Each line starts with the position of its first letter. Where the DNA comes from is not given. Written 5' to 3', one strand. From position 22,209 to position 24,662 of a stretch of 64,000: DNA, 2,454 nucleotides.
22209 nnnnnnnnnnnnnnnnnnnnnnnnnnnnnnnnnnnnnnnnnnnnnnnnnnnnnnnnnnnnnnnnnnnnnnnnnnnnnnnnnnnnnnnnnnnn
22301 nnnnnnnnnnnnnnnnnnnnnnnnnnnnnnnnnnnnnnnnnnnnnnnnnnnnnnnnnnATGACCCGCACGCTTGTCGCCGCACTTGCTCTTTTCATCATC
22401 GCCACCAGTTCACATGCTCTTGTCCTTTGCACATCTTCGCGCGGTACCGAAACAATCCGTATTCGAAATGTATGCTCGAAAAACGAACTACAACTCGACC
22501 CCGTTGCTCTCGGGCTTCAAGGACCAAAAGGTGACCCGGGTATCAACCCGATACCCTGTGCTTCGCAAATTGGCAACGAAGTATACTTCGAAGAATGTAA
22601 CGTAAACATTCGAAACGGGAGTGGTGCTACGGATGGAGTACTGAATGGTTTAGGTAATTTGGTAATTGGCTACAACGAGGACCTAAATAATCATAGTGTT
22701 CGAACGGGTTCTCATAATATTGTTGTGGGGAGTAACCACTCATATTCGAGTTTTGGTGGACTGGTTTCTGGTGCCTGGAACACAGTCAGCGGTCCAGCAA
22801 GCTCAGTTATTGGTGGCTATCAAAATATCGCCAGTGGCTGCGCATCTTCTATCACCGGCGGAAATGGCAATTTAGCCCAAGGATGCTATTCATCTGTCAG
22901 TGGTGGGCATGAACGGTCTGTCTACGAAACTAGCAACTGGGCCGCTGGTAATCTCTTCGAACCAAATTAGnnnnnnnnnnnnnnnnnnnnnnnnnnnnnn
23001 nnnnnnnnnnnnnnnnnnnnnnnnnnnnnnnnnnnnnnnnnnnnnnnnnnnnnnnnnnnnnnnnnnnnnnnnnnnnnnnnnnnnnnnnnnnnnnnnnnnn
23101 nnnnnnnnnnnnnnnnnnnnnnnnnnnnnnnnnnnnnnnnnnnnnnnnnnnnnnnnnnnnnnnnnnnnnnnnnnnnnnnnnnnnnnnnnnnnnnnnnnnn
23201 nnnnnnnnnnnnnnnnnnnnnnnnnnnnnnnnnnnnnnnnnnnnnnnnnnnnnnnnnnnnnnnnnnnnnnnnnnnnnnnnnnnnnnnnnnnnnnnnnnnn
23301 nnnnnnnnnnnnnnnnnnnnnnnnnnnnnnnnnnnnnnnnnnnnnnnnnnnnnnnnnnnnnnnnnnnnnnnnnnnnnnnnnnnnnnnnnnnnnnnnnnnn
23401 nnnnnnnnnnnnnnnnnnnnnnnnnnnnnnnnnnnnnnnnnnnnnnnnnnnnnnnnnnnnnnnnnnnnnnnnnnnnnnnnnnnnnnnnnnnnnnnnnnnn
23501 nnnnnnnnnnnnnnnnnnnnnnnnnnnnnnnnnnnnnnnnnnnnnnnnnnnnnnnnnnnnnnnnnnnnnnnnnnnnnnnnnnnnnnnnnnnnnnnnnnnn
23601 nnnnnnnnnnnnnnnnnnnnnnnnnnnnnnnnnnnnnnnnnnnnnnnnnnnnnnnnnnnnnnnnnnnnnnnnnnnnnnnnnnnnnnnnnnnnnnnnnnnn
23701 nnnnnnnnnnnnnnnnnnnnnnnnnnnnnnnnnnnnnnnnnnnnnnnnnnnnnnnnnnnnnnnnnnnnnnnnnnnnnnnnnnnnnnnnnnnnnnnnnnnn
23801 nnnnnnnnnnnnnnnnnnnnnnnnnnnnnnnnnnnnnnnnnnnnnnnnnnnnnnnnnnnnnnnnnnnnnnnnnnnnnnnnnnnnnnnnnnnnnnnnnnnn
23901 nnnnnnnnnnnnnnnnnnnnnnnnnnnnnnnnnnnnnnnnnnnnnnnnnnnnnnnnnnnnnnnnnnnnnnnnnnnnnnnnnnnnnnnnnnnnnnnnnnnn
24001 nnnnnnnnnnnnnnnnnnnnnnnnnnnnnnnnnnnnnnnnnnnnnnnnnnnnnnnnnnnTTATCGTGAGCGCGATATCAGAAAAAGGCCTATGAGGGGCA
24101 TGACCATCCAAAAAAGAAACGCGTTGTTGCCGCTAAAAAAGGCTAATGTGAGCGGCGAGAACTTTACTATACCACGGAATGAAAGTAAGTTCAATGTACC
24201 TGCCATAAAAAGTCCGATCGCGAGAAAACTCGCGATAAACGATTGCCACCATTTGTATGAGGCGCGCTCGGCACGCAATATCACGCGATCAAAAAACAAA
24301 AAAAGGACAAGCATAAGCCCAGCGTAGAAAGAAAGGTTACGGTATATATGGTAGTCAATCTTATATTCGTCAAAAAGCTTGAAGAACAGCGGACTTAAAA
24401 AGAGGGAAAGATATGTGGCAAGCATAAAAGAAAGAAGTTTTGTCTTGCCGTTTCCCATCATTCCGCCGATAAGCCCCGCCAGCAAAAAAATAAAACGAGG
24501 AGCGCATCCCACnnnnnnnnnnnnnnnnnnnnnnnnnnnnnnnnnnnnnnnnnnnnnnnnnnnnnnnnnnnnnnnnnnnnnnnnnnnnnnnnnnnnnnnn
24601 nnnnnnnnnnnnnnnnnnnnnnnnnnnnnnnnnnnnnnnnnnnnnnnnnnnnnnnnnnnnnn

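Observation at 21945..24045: Accessory patch beside tRNA-Lys holding an orphan toxin, a collagen/beta-helix secreted protein and tandem paralogs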

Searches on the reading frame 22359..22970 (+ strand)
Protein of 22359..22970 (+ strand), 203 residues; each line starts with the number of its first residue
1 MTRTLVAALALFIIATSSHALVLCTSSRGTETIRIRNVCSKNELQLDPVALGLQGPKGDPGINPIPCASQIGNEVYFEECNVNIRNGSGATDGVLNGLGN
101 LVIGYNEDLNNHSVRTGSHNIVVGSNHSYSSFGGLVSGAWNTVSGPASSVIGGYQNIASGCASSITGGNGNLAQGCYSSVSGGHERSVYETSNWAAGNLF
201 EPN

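Call 5: search_protein_families(library=pfam, proteins=[window:22359-22970:+], max_evalue=1)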
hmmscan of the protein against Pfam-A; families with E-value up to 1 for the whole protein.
window:22359-22970:+ (203 aa): 1 family
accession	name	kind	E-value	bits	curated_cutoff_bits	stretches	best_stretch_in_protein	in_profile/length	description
PF21300.2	LbR_Ice_bind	-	1.4e-05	25.5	30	2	83-169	7-92/97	Grass antifreeze beta roll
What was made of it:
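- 22359..22970 (+): ORF2, 203 aa: a Sec-type signal sequence, four collagen-like G-x-y triplets (residues 52-63), then about seven 15-residue beta-roll repeats and six Cys. Probably a secreted or surface adhesin-like protein. Pfam LbR_Ice_bind E=1.4e-5 (call 5).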

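Call 10: search_protein_families(library=phrogs, proteins=[window:22359-22970:+], max_evalue=1)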
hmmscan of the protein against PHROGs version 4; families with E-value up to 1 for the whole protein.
window:22359-22970:+ (203 aa): 2 families
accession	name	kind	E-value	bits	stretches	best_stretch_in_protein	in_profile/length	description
phrog_1272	-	tail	0.0086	14.8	1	98-169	1004-1082/1606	tail length tape measure protein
phrog_305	-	tail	0.25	10.8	1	107-187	575-635/1001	tail length tape measure protein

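Call 11: search_protein_families(library=ncbifam, proteins=[window:22359-22970:+], max_evalue=1)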
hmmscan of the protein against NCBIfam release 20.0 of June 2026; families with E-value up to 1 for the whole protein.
window:22359-22970:+ (203 aa): 0 families

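Call 19: find_homologous_proteins(query=window:22359-22970:+, max_evalue=0.001)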
Query window:22359-22970:+ (203 aa): 1114 proteins with E <= 0.001 among 1522 candidates; the best 120 are listed.
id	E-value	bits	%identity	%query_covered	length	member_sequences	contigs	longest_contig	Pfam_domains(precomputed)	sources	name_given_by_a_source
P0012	4.0e-128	443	100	100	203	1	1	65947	PF21300.3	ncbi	-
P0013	2.0e-49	186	43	69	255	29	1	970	PF21300.3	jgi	-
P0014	6.6e-49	185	58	60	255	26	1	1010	-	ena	-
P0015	2.2e-48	183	55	60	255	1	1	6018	-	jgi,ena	-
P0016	3.0e-47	179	57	59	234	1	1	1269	PF21300.3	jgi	jgi:hypothetical protein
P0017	4.0e-47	179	57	59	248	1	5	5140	PF21300.3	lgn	-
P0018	6.6e-47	178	42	69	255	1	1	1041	PF21300.3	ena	-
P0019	8.2e-47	178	56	60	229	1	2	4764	-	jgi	jgi:hypothetical protein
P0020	9.9e-47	177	56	60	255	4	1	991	PF21300.3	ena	-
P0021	1.6e-46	177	56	60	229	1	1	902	-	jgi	jgi:hypothetical protein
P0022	2.5e-46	176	58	60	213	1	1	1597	PF21300.3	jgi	jgi:hypothetical protein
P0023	2.6e-46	176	58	60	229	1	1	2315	PF21300.3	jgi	jgi:hypothetical protein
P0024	3.1e-46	176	55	60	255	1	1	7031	PF21300.3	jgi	-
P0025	3.9e-46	176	56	60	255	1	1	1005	PF21300.3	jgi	jgi:hypothetical protein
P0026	4.5e-46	175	57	60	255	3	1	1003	-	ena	-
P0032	1.7e-45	173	46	93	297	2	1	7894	PF01391.24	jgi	-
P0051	5.0e-44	169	48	91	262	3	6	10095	-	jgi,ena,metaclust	metaclust:\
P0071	1.7e-41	160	41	98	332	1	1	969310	-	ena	-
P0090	4.9e-38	149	38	83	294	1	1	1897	PF01391.24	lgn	-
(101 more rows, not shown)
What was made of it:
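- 22359..22970 (+): More than 1,100 homologs, some carrying Pfam Collagen (call 19).
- On Collagen-like protein (PF01391): Some homologs (P0032, P0090) do carry PF01391 (call 19).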

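Call 46: search_dna_similar(query=window:22359-22970:+, collection=phages, mode=protein, max_evalue=0.001, max_rows=10)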
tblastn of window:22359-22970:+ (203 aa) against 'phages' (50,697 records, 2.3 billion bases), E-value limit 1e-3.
No match.
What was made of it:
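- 22359..22970 (+): No phage hit (call 46).
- Checked: ORF2 has no tblastn hit in 50,697 phage genomes (call 46).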

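Call 64: find_encoding_contigs(protein=P0051, flank=6000, max_places=3)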
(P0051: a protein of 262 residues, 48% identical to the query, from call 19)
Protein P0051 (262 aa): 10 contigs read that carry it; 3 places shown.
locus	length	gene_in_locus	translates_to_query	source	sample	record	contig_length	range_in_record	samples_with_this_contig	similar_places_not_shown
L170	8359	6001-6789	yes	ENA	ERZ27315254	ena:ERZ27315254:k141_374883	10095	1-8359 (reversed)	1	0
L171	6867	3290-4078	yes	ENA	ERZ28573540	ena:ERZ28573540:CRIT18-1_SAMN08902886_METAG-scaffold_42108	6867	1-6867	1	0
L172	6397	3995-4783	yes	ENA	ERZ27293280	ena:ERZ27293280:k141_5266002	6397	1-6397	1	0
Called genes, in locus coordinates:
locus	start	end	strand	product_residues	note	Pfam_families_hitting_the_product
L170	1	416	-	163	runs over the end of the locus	-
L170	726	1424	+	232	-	PF03203:MerC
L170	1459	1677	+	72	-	-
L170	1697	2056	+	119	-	-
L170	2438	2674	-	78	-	-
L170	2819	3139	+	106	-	-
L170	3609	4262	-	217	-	-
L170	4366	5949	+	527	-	-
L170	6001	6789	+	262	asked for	-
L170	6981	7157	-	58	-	-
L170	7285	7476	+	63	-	-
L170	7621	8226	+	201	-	PF00753:Lactamase_B, PF12706:Lactamase_B_2, PF23023:Anti-Pycsar_Apyc1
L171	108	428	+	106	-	-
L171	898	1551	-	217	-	-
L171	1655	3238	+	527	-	-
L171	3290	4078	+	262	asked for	-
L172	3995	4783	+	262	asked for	-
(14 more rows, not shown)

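Call 65: find_encoding_contigs(protein=P0071, flank=6000, max_places=2)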
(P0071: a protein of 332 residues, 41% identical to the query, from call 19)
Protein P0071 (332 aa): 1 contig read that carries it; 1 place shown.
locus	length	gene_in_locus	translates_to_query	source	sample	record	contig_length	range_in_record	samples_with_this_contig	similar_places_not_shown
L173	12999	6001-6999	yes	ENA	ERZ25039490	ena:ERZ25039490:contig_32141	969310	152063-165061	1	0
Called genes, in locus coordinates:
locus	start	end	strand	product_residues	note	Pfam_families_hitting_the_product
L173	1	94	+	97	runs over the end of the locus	PF15919:HicB_lk_antitox (weak)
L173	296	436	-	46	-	-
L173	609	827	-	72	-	-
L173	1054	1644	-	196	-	PF05685:Uma2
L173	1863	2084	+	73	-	PF02604:PhdYeFM_antitox (weak)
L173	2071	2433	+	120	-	PF01850:PIN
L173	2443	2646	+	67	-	PF25212:HVO_A0114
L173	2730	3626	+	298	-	PF10340:Say1_Mug180, PF20434:BD-FAE, PF07859:Abhydrolase_3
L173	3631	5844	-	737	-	PF13948:DUF4215 (weak)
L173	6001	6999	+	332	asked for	-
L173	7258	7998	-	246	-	-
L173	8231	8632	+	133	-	PF02913:FAD-oxidase_C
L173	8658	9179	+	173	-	-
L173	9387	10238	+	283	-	PF01565:FAD_binding_4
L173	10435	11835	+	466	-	PF03448:MgtE_N, PF00571:CBS, PF01769:MgtE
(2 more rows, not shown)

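Call 78: search_solved_structures(query=window:22359-22970:+, max_evalue=1, show_alignments=1)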
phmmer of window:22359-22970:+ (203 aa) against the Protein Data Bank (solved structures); distinct sequences matched with E-value up to 1: 5.
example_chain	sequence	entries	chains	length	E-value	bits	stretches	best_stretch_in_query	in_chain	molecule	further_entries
3pr7_A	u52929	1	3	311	0.0008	22.6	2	129-190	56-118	UspA1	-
7tgh_C2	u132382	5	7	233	0.029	17.5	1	99-175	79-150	Gamma-carbonic anhydrase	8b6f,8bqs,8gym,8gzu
3ult_A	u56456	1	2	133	0.061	16.5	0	110-184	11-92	Ice recrystallization inhibition protein-like protein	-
3ntn_A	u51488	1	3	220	0.2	14.8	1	137-183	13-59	UspA1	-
2fc9_A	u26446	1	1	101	0.47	13.6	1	35-64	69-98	NCL protein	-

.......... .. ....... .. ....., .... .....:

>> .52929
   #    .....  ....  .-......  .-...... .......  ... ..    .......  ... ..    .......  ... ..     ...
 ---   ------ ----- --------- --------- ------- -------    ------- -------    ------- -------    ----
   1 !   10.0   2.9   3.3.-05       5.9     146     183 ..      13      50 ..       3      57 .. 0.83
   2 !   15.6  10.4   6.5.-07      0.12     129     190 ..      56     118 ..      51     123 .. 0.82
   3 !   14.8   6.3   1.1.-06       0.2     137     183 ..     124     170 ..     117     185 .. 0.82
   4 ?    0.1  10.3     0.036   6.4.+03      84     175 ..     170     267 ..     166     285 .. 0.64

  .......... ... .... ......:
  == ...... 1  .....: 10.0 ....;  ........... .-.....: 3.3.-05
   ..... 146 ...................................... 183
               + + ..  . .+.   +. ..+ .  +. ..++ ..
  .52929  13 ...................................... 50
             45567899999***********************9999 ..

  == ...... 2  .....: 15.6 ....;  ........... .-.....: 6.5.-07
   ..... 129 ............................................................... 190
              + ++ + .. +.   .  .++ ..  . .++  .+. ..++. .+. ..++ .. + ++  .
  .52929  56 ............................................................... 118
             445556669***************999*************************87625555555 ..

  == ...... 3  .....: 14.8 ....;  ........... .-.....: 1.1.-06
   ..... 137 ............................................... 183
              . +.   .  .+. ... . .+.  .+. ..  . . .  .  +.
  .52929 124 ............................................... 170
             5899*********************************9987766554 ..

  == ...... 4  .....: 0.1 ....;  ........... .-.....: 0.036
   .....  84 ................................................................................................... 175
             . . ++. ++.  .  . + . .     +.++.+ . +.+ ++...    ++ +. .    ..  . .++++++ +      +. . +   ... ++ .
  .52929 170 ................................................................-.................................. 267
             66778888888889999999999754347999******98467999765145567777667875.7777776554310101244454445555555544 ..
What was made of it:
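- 22359..22970 (+): UspA1 head repeats, 3pr7, E=8e-4 (call 78).
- On Trimeric autotransporter adhesin: UspA1 head (3pr7) E=8e-4 with three repeat-to-repeat alignments (call 78).
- Checked: The repeats of ORF2 match trimeric-adhesin head repeats (UspA1, E=8e-4, call 78), not tail fibres.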

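Call 87: find_encoding_contigs(protein=window:22359-22970:+, flank=5000, max_places=4)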
Protein window:22359-22970:+ (203 aa): no gene with exactly this product is on record in the collection.

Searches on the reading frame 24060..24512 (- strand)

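Call 5: search_protein_families(library=pfam, proteins=[window:24060-24512:-], max_evalue=1)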
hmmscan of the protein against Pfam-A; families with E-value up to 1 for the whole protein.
window:24060-24512:- (150 aa): 0 families

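Call 10: search_protein_families(library=phrogs, proteins=[window:24060-24512:-], max_evalue=1)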
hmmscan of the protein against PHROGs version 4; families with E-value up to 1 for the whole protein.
window:24060-24512:- (150 aa): 0 families

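Call 11: search_protein_families(library=ncbifam, proteins=[window:24060-24512:-], max_evalue=1)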
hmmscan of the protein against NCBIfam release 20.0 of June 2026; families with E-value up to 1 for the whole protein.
window:24060-24512:- (150 aa): 2 families
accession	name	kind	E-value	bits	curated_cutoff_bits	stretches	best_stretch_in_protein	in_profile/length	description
TIGR00245.2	TIGR00245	equivalog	0.0072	15.9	410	1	64-128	65-128/251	iron efflux ABC transporter permease subunit FetB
NF008593.0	PRK11560.1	equivalog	0.014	13.7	493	1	25-116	10-104/563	kdo(2)-lipid A phosphoethanolamine 7''-transferase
